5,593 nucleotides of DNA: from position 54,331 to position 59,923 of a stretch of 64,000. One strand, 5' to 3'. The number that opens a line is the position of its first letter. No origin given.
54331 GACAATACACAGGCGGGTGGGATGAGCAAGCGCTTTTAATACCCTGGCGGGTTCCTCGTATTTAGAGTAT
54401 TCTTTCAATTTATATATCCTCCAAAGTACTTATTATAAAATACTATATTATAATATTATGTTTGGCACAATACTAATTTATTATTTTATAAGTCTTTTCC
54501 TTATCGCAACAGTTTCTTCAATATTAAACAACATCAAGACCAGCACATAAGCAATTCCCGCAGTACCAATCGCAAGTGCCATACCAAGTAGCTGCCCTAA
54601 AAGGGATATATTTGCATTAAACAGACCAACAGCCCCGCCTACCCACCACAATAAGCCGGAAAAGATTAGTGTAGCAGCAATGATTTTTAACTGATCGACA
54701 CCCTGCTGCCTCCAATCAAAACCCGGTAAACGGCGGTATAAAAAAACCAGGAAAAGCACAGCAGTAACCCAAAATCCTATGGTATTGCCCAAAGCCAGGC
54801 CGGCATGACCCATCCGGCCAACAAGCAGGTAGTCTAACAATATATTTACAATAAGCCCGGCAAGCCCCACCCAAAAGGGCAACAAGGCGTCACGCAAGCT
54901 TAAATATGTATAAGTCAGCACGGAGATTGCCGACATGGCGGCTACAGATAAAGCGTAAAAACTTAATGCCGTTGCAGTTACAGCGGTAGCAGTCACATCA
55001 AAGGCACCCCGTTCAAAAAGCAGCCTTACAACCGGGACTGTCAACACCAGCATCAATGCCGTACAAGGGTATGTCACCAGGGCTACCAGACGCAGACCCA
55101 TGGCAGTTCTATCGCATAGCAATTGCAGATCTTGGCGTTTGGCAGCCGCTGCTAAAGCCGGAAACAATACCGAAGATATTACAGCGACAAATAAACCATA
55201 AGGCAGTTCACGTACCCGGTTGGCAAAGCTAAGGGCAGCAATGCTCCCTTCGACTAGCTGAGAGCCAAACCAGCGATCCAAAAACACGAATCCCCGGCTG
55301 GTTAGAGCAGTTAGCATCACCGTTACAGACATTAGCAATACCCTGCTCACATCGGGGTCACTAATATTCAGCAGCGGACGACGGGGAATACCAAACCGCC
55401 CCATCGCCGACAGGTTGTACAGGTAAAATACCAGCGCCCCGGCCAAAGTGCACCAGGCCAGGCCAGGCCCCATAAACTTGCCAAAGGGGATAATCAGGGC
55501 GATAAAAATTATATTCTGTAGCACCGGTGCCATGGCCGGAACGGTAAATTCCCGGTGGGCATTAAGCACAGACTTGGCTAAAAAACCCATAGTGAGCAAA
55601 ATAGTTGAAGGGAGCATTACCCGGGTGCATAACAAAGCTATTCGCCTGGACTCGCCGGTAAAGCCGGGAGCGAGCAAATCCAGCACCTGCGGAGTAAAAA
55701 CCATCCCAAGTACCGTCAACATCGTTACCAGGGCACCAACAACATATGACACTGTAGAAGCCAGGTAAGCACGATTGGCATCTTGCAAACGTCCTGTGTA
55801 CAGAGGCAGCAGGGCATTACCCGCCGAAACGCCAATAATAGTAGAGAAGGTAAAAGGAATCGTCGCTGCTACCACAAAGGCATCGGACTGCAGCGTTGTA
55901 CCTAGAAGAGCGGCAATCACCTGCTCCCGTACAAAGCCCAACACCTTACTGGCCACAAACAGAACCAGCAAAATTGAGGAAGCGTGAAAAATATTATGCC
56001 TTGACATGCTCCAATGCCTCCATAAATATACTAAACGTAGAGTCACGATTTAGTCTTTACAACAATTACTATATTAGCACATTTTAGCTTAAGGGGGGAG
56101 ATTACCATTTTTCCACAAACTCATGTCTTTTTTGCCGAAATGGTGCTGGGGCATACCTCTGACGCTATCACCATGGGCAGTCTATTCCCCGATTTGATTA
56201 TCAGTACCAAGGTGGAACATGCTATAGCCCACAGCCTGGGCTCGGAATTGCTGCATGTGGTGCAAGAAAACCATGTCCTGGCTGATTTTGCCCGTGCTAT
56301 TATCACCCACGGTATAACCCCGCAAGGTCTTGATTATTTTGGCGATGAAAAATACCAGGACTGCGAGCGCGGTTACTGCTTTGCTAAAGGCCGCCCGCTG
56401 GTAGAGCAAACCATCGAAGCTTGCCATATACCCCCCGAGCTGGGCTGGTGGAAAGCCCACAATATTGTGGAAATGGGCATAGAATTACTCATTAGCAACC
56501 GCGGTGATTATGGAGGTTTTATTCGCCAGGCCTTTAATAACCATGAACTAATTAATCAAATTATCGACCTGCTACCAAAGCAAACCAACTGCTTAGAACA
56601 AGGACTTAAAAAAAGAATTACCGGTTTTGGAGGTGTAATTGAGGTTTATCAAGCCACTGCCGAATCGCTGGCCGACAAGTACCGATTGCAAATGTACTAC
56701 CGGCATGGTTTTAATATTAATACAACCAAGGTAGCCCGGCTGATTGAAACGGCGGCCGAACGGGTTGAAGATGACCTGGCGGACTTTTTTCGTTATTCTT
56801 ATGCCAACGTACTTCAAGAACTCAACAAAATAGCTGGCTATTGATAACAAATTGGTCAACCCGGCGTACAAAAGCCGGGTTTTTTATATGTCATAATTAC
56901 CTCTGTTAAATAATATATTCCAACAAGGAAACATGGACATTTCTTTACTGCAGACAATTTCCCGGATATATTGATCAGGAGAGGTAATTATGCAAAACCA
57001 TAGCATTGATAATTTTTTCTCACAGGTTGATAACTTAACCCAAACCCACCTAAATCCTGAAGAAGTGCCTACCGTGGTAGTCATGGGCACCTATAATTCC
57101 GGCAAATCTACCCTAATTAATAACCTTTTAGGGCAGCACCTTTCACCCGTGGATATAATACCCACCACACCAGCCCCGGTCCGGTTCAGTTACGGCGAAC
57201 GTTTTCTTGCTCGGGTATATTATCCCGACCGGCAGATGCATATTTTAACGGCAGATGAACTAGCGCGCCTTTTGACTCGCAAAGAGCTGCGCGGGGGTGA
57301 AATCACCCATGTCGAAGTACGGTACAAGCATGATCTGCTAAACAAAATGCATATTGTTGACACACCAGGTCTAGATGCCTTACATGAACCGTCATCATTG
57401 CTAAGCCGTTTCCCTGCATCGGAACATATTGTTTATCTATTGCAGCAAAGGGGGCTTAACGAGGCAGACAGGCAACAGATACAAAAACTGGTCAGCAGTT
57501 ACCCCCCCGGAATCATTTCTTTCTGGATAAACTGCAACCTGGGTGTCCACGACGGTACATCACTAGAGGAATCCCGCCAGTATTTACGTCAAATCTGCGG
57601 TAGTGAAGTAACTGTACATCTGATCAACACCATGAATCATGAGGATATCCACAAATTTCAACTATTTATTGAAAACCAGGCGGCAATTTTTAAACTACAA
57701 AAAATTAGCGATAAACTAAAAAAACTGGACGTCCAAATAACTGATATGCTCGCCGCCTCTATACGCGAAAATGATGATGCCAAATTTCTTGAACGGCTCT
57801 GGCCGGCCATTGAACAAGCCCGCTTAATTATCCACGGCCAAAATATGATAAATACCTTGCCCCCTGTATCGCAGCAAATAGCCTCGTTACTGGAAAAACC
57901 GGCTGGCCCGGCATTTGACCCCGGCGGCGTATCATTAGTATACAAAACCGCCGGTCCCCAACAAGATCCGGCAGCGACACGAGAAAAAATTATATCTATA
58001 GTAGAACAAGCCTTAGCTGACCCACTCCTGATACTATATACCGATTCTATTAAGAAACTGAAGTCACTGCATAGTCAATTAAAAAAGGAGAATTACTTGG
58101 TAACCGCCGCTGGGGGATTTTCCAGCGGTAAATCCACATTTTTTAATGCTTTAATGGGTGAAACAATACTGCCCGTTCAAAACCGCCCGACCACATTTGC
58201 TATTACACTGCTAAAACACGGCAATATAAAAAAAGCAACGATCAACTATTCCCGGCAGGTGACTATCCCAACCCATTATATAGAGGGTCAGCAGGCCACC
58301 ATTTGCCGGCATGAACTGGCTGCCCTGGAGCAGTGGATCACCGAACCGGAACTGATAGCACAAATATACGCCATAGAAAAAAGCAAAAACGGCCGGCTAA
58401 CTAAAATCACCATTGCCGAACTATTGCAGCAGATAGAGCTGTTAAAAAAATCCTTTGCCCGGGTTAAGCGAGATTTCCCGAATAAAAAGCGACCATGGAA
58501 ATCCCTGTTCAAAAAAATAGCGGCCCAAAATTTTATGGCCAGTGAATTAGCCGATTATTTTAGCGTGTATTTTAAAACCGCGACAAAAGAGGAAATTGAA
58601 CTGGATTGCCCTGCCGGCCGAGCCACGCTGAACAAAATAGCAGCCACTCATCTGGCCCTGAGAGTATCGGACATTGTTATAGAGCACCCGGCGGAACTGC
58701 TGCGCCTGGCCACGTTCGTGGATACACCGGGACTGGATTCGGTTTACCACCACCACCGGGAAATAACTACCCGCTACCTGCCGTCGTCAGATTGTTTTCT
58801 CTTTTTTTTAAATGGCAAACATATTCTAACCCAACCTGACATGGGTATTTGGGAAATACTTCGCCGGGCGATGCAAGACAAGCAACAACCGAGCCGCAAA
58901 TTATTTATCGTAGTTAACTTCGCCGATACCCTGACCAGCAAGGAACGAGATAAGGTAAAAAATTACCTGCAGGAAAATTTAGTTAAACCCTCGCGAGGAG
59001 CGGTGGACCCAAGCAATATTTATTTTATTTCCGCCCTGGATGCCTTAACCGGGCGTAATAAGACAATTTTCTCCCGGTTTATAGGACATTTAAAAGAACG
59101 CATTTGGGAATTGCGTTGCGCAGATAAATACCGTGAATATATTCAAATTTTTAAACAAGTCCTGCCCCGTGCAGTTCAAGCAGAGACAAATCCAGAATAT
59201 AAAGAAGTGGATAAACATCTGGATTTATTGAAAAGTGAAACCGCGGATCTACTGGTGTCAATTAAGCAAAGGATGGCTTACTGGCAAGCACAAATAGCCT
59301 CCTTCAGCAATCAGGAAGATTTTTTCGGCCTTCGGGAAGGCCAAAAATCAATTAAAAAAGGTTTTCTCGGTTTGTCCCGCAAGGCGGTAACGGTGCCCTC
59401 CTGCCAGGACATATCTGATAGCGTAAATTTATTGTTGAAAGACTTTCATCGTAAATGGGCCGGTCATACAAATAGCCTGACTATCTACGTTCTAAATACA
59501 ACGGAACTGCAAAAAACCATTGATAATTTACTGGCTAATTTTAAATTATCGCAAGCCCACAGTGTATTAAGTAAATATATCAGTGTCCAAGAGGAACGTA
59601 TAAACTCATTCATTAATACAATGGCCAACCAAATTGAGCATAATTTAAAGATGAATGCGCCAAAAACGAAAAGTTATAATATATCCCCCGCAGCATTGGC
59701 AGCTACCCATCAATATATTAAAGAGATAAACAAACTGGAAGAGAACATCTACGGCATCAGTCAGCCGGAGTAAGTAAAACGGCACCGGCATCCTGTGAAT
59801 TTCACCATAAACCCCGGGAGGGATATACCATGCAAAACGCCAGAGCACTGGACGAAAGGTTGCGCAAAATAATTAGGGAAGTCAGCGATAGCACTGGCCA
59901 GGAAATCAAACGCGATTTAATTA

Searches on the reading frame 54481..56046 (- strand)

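Call 64: search_protein_families(library=ncbifam, proteins=[window:54481-56046:-], max_evalue=0.00001)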
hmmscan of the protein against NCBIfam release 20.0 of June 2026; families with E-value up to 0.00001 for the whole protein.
window:54481-56046:- (521 aa): 2 families
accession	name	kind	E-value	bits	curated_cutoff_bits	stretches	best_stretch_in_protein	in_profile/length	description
TIGR01695.1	murJ_mviN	equivalog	1.6e-87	294.3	235.55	1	20-514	3-503/506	murein biosynthesis integral membrane protein MurJ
TIGR00797.1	matE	subfamily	1.7e-08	33.8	147.4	1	243-469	2-233/396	MATE family efflux transporter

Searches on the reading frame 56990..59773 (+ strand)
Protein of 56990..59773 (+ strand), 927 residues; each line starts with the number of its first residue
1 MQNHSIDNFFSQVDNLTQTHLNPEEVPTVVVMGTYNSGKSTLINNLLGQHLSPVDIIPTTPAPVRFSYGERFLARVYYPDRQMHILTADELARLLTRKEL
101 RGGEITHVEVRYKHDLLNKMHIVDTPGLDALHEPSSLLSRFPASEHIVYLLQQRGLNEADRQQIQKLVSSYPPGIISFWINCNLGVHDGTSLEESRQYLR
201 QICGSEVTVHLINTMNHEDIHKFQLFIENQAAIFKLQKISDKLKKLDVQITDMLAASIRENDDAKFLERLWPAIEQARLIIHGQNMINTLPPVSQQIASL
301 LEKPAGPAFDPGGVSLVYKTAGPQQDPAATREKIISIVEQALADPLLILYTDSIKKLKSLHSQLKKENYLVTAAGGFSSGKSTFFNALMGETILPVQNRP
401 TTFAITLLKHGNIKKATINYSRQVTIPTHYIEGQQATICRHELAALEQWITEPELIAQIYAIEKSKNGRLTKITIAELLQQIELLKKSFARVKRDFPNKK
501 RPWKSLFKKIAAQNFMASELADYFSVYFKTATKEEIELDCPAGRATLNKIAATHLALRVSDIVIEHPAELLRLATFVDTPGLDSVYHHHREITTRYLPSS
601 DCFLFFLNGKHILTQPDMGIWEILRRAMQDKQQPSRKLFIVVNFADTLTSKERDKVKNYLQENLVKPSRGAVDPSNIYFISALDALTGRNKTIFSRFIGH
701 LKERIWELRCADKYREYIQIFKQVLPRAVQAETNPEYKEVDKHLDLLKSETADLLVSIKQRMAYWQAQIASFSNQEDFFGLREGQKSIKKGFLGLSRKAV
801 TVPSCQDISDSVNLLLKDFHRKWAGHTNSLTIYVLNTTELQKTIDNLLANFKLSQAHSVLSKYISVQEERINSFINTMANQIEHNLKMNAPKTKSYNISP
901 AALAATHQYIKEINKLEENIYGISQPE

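Call 64: search_protein_families(library=ncbifam, proteins=[window:56990-59773:+], max_evalue=0.00001)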
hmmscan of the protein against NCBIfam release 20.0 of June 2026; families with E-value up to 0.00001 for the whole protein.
window:56990-59773:+ (927 aa): 7 families
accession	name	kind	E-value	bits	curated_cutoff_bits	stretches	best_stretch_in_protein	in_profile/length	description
NF052648.1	DynmDynABac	equivalog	5.8e-26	90.7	1600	2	574-698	769-889/1187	dynamin GTPase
TIGR03594.1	GTPase_EngA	equivalog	3.6e-11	42.7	306.7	0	24-54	173-203/432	ribosome biogenesis GTPase Der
NF000908.1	PRK00089.1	equivalog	6.6e-10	38.7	237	0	28-57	5-34/291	GTPase Era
TIGR00231.1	small_GTP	domain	2.5e-09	37.1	42.5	0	28-60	5-37/164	GTP-binding protein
NF007368.0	PRK09866.1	equivalog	1.8e-08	33.2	1146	0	364-446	65-147/742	clamp-binding protein CrfC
TIGR03918.1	GTP_HydF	equivalog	2.1e-07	30.2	325.55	0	28-64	9-46/392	[FeFe] hydrogenase H-cluster maturation GTPase HydF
TIGR00436.1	era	equivalog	5.3e-07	29.3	116.25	0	29-58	3-32/270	GTPase Era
